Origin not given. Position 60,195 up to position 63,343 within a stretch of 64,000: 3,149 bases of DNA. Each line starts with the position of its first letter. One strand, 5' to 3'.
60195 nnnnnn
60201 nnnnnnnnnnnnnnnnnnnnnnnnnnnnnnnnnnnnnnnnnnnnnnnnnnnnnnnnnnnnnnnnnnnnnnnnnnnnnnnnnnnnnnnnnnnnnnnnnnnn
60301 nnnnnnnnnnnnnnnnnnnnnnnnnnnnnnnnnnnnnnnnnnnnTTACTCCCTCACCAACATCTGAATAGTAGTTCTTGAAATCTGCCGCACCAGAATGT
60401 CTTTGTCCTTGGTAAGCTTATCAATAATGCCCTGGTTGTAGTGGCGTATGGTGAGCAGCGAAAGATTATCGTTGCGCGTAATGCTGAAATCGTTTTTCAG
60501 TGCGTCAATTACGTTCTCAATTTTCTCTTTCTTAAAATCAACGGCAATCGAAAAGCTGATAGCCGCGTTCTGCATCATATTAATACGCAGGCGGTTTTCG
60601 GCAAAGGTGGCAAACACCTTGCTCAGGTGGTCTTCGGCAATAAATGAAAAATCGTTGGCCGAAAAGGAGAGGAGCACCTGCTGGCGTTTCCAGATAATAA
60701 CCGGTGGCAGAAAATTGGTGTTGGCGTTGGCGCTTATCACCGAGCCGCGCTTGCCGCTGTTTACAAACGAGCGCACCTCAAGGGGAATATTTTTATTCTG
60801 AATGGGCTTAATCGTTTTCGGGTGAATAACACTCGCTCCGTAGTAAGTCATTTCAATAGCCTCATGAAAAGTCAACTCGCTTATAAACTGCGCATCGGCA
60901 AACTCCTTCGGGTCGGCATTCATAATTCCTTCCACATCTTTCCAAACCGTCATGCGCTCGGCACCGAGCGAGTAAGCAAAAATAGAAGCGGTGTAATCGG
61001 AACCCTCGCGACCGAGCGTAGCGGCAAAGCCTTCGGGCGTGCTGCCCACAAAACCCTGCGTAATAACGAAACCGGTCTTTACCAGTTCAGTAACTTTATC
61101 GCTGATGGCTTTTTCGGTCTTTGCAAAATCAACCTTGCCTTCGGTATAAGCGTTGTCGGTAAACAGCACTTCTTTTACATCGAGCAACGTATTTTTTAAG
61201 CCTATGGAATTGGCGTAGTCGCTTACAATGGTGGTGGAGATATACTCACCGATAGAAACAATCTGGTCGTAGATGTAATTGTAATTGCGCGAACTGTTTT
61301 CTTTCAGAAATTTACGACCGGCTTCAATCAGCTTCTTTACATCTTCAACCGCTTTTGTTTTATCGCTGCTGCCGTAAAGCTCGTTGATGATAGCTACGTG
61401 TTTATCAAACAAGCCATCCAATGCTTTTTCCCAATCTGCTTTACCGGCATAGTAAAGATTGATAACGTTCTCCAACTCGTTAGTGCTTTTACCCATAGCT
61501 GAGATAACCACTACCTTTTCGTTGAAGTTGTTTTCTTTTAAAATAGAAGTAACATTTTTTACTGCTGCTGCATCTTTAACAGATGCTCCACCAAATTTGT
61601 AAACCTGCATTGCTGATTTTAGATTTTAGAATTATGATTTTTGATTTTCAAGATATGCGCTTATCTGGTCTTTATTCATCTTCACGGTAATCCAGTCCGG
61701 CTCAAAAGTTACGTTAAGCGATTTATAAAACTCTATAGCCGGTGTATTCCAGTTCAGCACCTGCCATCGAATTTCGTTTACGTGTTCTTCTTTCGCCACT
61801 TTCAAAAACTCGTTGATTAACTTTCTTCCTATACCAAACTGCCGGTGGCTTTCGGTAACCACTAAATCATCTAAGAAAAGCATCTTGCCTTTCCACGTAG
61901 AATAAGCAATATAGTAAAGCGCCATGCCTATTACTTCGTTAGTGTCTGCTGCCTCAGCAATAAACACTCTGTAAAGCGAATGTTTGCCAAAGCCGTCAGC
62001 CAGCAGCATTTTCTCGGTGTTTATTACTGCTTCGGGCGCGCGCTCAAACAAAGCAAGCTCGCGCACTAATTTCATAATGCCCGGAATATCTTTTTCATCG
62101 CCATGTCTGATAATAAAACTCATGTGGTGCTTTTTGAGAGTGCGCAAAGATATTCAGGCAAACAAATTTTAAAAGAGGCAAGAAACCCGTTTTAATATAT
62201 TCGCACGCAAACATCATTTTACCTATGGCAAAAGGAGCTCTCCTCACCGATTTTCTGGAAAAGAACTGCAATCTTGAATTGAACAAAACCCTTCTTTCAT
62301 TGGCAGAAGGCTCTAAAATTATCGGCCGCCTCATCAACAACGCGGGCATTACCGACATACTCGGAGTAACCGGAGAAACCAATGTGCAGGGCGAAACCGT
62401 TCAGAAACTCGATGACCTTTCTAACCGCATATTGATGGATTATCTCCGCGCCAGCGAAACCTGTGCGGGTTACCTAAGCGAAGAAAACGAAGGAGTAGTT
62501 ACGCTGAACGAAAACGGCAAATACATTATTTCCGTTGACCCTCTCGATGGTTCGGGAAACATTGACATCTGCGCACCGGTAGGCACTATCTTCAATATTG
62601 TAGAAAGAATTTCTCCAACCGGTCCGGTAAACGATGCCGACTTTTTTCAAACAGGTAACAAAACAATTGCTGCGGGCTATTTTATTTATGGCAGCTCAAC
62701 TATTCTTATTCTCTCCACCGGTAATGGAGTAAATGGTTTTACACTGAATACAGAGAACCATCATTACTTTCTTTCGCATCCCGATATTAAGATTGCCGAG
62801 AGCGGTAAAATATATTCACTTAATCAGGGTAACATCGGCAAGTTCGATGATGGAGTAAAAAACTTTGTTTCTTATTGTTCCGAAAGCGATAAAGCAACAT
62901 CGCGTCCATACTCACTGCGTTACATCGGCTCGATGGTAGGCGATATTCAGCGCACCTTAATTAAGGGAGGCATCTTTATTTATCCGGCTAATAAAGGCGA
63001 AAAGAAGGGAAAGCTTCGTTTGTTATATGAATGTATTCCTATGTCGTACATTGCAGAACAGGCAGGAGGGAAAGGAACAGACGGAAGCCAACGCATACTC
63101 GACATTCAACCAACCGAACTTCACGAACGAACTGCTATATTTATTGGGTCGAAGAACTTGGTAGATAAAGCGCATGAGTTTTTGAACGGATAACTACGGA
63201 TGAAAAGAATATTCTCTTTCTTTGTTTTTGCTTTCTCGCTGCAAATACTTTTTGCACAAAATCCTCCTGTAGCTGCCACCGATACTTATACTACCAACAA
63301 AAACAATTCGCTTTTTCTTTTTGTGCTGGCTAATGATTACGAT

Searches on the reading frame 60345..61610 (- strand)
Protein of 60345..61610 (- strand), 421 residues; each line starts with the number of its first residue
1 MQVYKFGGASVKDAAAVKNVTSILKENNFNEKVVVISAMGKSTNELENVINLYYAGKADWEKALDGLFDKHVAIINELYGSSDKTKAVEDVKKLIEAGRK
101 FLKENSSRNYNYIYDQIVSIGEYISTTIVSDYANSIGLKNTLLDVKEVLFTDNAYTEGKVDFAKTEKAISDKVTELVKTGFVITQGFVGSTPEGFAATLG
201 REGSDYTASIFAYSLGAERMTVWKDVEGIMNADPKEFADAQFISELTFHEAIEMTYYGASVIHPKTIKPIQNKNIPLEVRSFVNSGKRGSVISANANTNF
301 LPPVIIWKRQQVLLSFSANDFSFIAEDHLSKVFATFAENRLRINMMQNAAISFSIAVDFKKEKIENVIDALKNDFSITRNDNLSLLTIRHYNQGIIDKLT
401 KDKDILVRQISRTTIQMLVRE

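Call 12: find_related_loci(query=window:60345-61610:-, collection=genome_contigs, flank=6000)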
Query window:60345-61610:- (421 aa) in genome_contigs; peptide patterns used: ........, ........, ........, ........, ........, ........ (x = any residue, [..] = any of these).
238 stretches matched a pattern; 125 encode a relative of the query (tblastn E <= 1e-3); the best 80 are kept; 76 distinct loci.
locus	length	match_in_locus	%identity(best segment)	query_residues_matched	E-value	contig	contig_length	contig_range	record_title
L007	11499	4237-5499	94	1-421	0e+0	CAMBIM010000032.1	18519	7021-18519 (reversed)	MAG: Chitinophaga pinensis isolate MiH-22jul19-236 genome assembly, contig: MiH-22jul19-C5773, whole genome shotgun sequ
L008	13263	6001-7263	93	1-421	0e+0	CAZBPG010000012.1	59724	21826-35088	MAG TPA_asm: uncultured Chitinophaga sp. isolate binchicken_co16_317 genome assembly, contig: NODE_857_length_59724_cov_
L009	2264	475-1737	92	1-421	0e+0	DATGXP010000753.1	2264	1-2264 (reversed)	MAG TPA_asm: Chitinophagales bacterium isolate SMAG_U10612 k141_40138, whole genome shotgun sequence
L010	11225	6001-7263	91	1-421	0e+0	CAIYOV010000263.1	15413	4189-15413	MAG: uncultured Bacteroidetes bacterium isolate LJ_bin-3609 genome assembly, contig: bin-3609:263/556, whole genome shot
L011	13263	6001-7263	87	1-421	0e+0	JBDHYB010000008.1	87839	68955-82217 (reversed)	MAG: Chitinophagales bacterium isolate AS-MICRO-OLR.239 NODE_658_length_87839_cov_5.689323, whole genome shotgun sequenc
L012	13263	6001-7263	87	1-421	0e+0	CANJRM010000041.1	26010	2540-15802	MAG: Bacteroidetes bacterium isolate RH-23may17-600 genome assembly, contig: RH-23may17-C13398, whole genome shotgun seq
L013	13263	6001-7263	86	1-421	0e+0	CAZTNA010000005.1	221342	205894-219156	MAG TPA_asm: uncultured Chitinophaga sp. isolate SRP189682_co1_341 genome assembly, contig: NODE_25_length_221342_cov_10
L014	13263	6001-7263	86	1-421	0e+0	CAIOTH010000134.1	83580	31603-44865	MAG: uncultured Bacteroidetes bacterium isolate Umea3_bin-1751 genome assembly, contig: bin-1751:134/174, whole genome s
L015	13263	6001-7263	86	1-421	0e+0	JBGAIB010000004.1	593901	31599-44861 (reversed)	MAG: Chitinophagales bacterium isolate MAG_MBR_H125.33 MBRH125-33_opera_contig_72, whole genome shotgun sequence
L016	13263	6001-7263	86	1-421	0e+0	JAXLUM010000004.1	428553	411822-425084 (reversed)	MAG: Chitinophagales bacterium isolate STL-BAC30 C1.107.fa-4, whole genome shotgun sequence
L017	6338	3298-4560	85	1-421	0e+0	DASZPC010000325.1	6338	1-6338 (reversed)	MAG TPA_asm: Chitinophagales bacterium isolate SMAG_U5961 k141_66617, whole genome shotgun sequence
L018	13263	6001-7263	85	1-421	0e+0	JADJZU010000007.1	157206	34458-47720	MAG: Bacteroidetes bacterium isolate Lyne_18-Q3-R50-59_MAXAC.253 tig00016110-10-1568290, whole genome shotgun sequence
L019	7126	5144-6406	85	1-421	0e+0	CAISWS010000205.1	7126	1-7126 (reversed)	MAG: uncultured Bacteroidetes bacterium isolate AM3_bin-0905 genome assembly, contig: bin-0905:205/527, whole genome sho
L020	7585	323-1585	85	1-421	0e+0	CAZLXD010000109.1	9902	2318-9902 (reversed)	MAG TPA_asm: uncultured Chitinophaga sp. isolate binchicken_co16_334 genome assembly, contig: NODE_11348_length_9902_cov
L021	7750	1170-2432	85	1-421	0e+0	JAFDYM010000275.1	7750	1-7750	MAG: Bacteroidetes bacterium isolate SZAS-55 CK_MAG-10__275__length-7750, whole genome shotgun sequence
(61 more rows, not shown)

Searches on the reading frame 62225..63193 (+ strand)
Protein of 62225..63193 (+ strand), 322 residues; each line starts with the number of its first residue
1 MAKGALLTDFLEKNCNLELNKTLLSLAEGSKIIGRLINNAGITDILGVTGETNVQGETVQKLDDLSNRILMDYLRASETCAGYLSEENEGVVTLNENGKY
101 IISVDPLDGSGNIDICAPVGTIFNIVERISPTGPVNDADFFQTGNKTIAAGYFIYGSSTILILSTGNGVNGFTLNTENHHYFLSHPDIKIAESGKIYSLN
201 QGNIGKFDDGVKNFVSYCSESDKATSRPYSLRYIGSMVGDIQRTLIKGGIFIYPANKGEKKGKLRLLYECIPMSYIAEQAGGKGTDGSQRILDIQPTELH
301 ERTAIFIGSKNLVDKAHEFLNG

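Call 74: find_encoding_contigs(protein=window:62225-63193:+, flank=10000, max_places=3)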
Protein window:62225-63193:+ (322 aa): 17 contigs read that carry it; 3 places shown.
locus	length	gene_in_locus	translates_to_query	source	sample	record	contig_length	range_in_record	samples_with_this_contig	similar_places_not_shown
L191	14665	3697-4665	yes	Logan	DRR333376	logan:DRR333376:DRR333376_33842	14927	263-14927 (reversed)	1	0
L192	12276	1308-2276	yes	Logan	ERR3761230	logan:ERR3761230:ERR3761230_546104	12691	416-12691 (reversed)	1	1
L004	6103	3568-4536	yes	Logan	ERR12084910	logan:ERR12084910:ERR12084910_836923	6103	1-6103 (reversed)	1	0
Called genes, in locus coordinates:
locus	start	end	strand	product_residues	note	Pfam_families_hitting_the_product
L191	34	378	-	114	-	PF00453:Ribosomal_L20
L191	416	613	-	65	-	PF01632:Ribosomal_L35p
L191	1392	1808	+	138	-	-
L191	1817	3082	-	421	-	PF00696:AA_kinase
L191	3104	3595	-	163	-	PF13420:Acetyltransf_4 (weak), PF00583:Acetyltransf_1, PF13508:Acetyltransf_7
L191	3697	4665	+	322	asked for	PF00316:FBPase, PF18913:FBPase_C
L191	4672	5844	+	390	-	PF17803:Cadherin_4, PF17892:Cadherin_5, PF17963:Big_9, PF17803:Cadherin_4, PF17892:Cadherin_5, PF17963:Big_9, PF17803:Cadherin_4, PF17963:Big_9, +1 more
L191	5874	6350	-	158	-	PF00075:RNase_H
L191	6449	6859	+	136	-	PF02367:TsaE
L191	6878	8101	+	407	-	PF05222:AlaDh_PNT_N, PF01262:AlaDh_PNT_C, PF01488:Shikimate_DH (faint)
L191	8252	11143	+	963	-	PF06739:SBBP (weak), PF18962:Por_Secre_tail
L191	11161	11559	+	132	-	-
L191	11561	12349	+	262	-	PF09359:VTC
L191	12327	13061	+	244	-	PF16316:DUF4956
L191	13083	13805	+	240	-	PF10677:DUF2490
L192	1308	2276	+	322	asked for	PF00316:FBPase, PF18913:FBPase_C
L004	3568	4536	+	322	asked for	PF00316:FBPase, PF18913:FBPase_C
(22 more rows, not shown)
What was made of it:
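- The nearest HTH gene seen is about 13 kb away (call 74).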
